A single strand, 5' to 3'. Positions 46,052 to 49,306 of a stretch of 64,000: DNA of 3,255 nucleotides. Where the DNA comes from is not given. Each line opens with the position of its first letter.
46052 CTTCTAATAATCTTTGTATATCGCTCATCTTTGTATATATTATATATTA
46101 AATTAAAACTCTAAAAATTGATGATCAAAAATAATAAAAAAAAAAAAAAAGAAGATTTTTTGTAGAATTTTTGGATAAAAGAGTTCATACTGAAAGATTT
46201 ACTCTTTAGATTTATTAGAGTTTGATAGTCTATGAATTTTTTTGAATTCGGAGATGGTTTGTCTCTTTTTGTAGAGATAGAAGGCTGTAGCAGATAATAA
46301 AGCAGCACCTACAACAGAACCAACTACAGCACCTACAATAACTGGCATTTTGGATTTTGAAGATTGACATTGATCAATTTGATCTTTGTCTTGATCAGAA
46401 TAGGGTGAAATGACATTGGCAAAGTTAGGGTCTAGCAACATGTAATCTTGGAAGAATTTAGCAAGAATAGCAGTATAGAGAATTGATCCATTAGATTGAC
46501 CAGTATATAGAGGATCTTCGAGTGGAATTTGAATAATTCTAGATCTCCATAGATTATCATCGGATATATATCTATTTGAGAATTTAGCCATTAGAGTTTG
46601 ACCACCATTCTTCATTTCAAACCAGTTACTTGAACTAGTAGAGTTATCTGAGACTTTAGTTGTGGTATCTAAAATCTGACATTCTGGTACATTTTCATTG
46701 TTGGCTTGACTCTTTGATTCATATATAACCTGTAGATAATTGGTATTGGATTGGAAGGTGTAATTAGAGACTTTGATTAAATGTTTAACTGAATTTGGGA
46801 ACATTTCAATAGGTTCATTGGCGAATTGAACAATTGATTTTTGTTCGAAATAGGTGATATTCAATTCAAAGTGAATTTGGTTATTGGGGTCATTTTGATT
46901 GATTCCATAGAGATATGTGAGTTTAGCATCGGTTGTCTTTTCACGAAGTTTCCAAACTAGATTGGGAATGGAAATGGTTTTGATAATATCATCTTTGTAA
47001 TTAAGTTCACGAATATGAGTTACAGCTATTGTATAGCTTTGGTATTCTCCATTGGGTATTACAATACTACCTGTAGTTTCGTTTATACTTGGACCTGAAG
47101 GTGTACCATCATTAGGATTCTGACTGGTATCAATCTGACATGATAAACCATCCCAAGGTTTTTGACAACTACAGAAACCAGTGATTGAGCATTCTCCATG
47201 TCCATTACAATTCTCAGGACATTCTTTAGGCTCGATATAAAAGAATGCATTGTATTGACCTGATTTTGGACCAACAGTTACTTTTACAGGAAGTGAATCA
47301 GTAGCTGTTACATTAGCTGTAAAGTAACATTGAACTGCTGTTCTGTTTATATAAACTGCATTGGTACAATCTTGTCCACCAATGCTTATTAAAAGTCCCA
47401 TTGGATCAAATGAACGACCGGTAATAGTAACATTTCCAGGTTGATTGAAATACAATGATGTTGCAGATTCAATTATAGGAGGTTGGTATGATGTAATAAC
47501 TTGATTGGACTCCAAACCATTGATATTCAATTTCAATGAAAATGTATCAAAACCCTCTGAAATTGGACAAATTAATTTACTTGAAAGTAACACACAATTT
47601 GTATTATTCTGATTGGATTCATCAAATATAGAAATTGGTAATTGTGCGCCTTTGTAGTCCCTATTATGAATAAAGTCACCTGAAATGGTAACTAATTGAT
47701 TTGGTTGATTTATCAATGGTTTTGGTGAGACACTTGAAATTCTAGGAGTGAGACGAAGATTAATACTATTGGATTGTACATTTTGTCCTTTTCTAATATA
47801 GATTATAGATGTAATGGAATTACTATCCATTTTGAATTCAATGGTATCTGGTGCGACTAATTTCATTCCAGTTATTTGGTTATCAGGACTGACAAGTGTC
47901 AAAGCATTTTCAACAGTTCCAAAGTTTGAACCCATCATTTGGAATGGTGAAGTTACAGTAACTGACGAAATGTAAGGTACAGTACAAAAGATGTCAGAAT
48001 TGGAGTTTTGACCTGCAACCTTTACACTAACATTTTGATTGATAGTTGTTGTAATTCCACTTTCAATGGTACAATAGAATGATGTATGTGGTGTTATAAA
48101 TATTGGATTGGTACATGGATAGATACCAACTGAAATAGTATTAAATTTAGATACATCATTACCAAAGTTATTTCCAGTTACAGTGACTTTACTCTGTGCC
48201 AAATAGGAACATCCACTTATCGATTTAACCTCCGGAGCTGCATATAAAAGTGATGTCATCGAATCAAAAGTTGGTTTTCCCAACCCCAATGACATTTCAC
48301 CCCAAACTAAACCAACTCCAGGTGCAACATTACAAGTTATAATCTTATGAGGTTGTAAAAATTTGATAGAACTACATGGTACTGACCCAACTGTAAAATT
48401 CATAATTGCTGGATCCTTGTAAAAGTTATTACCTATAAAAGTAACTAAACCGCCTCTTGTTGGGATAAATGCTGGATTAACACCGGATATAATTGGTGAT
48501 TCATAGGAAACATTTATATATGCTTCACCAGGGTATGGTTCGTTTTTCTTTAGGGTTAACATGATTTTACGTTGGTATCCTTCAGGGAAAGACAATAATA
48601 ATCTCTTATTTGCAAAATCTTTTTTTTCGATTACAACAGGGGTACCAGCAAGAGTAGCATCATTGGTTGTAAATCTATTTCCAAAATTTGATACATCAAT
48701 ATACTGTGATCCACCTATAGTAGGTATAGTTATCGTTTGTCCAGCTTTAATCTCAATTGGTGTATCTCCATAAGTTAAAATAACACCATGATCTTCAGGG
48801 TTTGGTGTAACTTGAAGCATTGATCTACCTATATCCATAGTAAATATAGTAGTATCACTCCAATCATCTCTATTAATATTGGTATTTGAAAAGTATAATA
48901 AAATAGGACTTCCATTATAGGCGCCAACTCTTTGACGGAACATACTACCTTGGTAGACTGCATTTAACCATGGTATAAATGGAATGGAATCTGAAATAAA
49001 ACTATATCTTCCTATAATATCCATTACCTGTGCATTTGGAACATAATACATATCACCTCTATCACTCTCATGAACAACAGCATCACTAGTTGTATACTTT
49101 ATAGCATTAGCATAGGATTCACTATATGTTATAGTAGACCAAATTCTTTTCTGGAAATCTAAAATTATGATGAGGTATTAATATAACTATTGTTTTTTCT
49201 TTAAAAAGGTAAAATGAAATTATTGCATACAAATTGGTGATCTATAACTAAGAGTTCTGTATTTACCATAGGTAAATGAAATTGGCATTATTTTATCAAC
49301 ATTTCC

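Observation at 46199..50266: C-type lectin + IPT/TIG + EGF + single-TM surface protein (Tgr-like allorecognition/adhesion architecture) with an extra lectin head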

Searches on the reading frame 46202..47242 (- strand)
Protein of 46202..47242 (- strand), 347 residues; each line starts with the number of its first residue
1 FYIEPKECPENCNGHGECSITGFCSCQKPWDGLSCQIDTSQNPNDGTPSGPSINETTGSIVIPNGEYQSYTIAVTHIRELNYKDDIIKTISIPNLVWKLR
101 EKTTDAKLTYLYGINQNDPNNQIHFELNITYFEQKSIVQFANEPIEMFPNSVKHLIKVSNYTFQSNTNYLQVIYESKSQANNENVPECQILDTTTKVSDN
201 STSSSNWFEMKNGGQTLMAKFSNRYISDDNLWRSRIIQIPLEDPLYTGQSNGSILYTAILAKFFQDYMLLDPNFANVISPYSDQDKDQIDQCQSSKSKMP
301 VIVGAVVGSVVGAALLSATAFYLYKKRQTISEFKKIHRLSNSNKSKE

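Call 75: search_solved_structures(query=window:46202-47242:-, max_evalue=1)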
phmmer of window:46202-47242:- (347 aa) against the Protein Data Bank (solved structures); distinct sequences matched with E-value up to 1: 5.
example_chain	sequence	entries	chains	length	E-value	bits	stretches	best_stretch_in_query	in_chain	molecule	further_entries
3a7q_A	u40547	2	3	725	0.0056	19.1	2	8-41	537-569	Reelin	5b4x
2e26_A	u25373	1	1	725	0.0056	19.1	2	8-41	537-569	Reelin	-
9ufe_AA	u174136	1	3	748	0.022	17.2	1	6-36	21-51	Tubular mastigoneme protein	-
7lyu_A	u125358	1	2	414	0.033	16.6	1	6-44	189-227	Reelin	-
9ufe_DA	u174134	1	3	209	0.099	15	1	6-32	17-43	Tubular mastigoneme protein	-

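Call 78: search_protein_families(library=pfam, proteins=[window:46202-47242:-, window:46202-47089:-], max_evalue=1)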
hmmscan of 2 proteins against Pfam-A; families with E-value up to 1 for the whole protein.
window:46202-47242:- (347 aa): 8 families
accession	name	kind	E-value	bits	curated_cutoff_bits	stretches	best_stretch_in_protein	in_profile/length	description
PF22933.1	ComC_SSD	-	1.4e-09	38.3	24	1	52-274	5-219/222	ComC, supersandwich domain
PF25024.1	EGF_TEN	-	8.7e-06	25.9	65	1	6-47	28-69/234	Teneurin EGF domain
PF23106.1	EGF_Teneurin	-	0.00011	22.6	24.3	1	8-37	1-29/30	Teneurin-like EGF domain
PF07974.19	EGF_2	-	0.015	16.1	22.1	1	8-35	1-32/32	EGF-like domain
PF25820.1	DUF7949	-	0.028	15.1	27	1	11-36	6-32/35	Domain of unknown function (DUF7949)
PF17870.6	Insulin_TMD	-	0.065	13.8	33.4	1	297-329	13-44/47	Insulin receptor trans-membrane segment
PF21795.3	JAG1-like_EGF2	-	0.12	12.9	27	1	15-38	2-25/25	Protein jagged-1-like, atypical EGF2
PF00008.33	EGF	-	0.45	11.3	21.5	1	8-32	1-30/32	EGF-like domain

window:46202-47089:- (296 aa): 4 families
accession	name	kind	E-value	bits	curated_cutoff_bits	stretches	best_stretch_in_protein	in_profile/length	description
PF22933.1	ComC_SSD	-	7.3e-09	36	24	1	2-223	6-219/222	ComC, supersandwich domain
PF15672.10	Mucin15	-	0.0079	16.2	27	1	244-280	213-249/315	Cell-membrane associated Mucin15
PF17870.6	Insulin_TMD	-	0.047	14.2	33.4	1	246-278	13-44/47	Insulin receptor trans-membrane segment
PF21314.2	TM_ErbB1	-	0.31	11.3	27.1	1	251-271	1-21/36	Epidermal growth factor receptor transmembrane-juxtamembrane segment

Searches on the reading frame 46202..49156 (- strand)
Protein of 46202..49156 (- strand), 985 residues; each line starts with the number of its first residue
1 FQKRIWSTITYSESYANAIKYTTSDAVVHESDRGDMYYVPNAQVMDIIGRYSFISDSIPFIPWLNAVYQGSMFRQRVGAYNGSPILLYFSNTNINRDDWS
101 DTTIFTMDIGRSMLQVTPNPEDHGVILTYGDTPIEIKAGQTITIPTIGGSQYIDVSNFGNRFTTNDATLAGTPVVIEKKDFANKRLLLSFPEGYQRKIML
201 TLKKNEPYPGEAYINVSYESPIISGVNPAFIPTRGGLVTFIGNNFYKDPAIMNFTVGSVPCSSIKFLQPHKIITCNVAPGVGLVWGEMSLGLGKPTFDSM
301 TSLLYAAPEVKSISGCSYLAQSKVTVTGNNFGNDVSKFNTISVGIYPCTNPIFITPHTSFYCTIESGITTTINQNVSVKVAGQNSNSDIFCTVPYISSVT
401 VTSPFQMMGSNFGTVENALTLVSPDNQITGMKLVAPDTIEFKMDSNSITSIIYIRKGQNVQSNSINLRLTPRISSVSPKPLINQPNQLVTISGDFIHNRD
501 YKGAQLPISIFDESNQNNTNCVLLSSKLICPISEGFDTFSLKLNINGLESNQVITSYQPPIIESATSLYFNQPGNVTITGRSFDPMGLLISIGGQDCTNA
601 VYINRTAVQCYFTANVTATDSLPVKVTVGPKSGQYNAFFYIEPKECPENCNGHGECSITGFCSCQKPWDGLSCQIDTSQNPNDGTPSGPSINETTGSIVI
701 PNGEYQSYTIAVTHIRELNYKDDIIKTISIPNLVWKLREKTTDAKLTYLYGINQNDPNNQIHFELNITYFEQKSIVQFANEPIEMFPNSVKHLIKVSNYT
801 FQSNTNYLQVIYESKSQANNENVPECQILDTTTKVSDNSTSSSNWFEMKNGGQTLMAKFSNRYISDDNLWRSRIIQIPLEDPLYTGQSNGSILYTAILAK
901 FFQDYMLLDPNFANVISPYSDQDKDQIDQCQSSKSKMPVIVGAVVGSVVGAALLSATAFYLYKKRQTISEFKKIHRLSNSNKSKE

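Call 16: find_homologous_proteins(query=window:46202-49156:-, max_evalue=10)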
Query window:46202-49156:- (985 aa): 4 proteins with E <= 10 among 8000 candidates.
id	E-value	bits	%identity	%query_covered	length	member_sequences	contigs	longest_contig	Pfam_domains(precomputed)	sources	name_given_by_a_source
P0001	0.0e+0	2249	100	100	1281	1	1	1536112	PF01833.31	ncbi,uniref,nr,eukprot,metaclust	ncbi:hypothetical protein DLAC_07877 [Tieghemostelium lacteum]|uniref:EGF-like domain-containing pro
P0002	2.1e-15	74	28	49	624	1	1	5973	PF01833.31,PF24612.2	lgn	-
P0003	8.4e-10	55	30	17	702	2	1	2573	-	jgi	-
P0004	4.2e-5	40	31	21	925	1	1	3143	PF00003.29,PF01833.31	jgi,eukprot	eukprot:CAMPEP_0175166322 /NCGR_PEP_ID=MMETSP0087-20121206/27634_1 /TAXON_ID=136419 /ORGANISM="Unkno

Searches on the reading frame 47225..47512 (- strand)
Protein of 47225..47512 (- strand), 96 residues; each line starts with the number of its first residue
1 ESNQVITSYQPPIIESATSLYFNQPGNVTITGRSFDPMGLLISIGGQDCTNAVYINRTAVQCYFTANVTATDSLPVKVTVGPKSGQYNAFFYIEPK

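Call 24: search_protein_families(library=pfam, max_evalue=10, proteins=[window:47225-47512:-])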
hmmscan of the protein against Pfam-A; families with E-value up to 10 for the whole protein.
seq(96 aa): 1 family
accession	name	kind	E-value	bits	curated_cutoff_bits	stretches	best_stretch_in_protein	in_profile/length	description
PF01833.30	TIG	-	2.6e-10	40.6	20.9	1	11-90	8-82/84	IPT/TIG domain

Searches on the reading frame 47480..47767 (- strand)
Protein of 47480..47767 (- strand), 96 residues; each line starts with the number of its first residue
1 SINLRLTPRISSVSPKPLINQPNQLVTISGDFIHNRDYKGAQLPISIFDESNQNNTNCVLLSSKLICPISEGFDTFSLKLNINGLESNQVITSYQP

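Call 24: search_protein_families(library=pfam, max_evalue=10, proteins=[window:47480-47767:-])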
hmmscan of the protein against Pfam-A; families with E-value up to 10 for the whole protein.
seq(96 aa): 0 families

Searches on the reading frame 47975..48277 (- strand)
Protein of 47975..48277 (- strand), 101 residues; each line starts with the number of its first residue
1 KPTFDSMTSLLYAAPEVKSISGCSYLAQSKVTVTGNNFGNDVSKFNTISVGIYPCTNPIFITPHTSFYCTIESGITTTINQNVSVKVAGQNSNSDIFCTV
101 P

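Call 24: search_protein_families(library=pfam, max_evalue=10, proteins=[window:47975-48277:-])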
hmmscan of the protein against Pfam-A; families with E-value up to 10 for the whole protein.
seq(101 aa): 1 family
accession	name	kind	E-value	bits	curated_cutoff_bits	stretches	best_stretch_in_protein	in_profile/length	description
PF01833.30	TIG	-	2.6e-05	24.6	20.9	1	15-94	1-77/84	IPT/TIG domain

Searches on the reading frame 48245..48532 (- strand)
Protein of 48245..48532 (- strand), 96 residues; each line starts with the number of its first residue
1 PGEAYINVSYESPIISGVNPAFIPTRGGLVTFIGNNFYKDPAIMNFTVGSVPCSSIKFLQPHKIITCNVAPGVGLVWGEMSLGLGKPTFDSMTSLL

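Call 24: search_protein_families(library=pfam, max_evalue=10, proteins=[window:48245-48532:-])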
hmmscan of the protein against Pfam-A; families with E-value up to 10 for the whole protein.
seq(96 aa): 1 family
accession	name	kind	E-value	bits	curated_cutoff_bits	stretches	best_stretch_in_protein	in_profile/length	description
PF01833.30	TIG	-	3e-09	37.2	20.9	1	13-79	1-65/84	IPT/TIG domain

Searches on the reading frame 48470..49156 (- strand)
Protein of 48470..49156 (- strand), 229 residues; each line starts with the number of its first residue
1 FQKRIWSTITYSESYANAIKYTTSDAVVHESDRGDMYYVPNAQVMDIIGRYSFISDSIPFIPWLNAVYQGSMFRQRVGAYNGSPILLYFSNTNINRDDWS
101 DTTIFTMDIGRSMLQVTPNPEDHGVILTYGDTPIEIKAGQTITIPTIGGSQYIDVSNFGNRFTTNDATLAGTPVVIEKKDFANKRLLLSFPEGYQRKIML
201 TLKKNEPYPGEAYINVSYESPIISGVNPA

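Call 51: predict_structure(alignment_id=A4)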
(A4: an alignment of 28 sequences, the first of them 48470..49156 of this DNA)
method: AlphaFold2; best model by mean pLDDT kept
length: 229 residues; sequences in the alignment: 28
mean_pLDDT: 87.8   pTM: 0.77
mean pLDDT of the five models: 87.8, 87.3, 87.0, 86.6, 86.4
residues with pLDDT >= 90: 129; 70-90: 77; 50-70: 22; < 50: 1
segments of 3 or more residues with pLDDT < 50: none
pLDDT, mean of each block of 10 residues (from residue 1): 64 84 76 88 88 62 93 92 95 91 92 85 84 90 96 93 93 97 95 94 84 96 88
secondary structure, 60 per line:
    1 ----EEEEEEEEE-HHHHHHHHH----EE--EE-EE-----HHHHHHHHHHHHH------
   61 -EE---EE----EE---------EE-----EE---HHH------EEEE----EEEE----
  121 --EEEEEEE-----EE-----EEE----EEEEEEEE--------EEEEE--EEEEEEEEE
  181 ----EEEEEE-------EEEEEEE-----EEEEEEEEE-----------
elements in order: E5-13 H15-23 H42-54 E105-108 E113-116 E123-129 E142-144 E149-156 E165-169 E172-180 E185-190 E198-204 E210-218

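Call 54: fold_search(model_id=the predicted structure, library=pdb)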
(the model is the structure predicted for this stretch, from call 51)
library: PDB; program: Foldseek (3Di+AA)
matches with E <= 10: 1856; with E <= 0.001: 2
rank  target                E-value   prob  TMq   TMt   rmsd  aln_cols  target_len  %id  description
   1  4uxm                  6.0e-04  1.00  0.39  0.63   4.4       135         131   12  Crystal Structure of Struthiocalcin-1, a different crystal form. (released 2015-04-08)
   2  1wmy_A                6.7e-04  1.00  0.42  0.63   4.2       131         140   13  Crystal Structure of C-type Lectin CEL-I from Cucumaria echinata (released 2004-09-07)
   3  2v5t                  1.6e-03  0.99  0.28  0.33  11.4       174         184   16  Crystal structure of NCAM2 Ig2-3 (released 2008-07-29)
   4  3ubu_A                1.7e-03  1.00  0.35  0.58   9.5       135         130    9  Crystal structure of agkisacucetin, a GpIb-binding snaclec (snake C-type lectin) that inhibits platelet (released 2012-04-11)
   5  1qdd_A                1.9e-03  1.00  0.43  0.64   3.4       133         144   10  CRYSTAL STRUCTURE OF HUMAN LITHOSTATHINE TO 1.3 A RESOLUTION (released 1999-05-28)
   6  4wqq_A                2.0e-03  1.00  0.41  0.62   4.2       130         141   12  Structure of EPNH mutant of CEL-I (released 2015-04-29)
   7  3l9j_C                2.1e-03  1.00  0.39  0.63   4.0       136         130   11  Selection of a novel highly specific TNFalpha antagonist: Insight from the crystal structure of the antagonist-TNFalph (released 2010-02-23)
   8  6tl9_A                3.2e-03  1.00  0.39  0.63   3.6       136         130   12  CRYSTAL STRUCTURE OF LECTIN-LIKE OX-LDL RECEPTOR 1 IN COMPLEX WITH BI-0115 (released 2020-07-22)
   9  1ie5_MODEL_1_A        3.4e-03  1.00  0.25  0.43   5.4       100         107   17  NMR STRUCTURE OF THE THIRD IMMUNOGLOBULIN DOMAIN FROM THE NEURAL CELL ADHESION MOLECULE. (released 2001-08-08)
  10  2eo9_MODEL_1_A        3.8e-03  1.00  0.25  0.40   5.9       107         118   19  Solution structure of the fifth ig-like domain from human Roundabout homo1 (released 2007-10-02)
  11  7qsr_A                4.0e-03  0.99  0.41  0.08  17.5       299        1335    7  CryoEM structure of the Ectodomain of Human PLA2R (released 2022-07-20)
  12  6tl9_B                4.5e-03  1.00  0.38  0.62   4.0       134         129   13  CRYSTAL STRUCTURE OF LECTIN-LIKE OX-LDL RECEPTOR 1 IN COMPLEX WITH BI-0115 (released 2020-07-22)
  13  7l66                  4.5e-03  1.00  0.39  0.65   3.6       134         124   14  C-type carbohydrate-recognition domain 4 of the mannose receptor complexed with Methyl-GlcNAc (released 2021-02-03)
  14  7juf_A                4.5e-03  1.00  0.40  0.67   3.7       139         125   14  C-type carbohydrate-recognition domain 4 of the mannose receptor complexed with Man-alpha1-2Man (released 2021-02-03)
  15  1lit                  4.7e-03  1.00  0.42  0.69   3.2       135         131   10  HUMAN LITHOSTATHINE (released 1997-01-11)
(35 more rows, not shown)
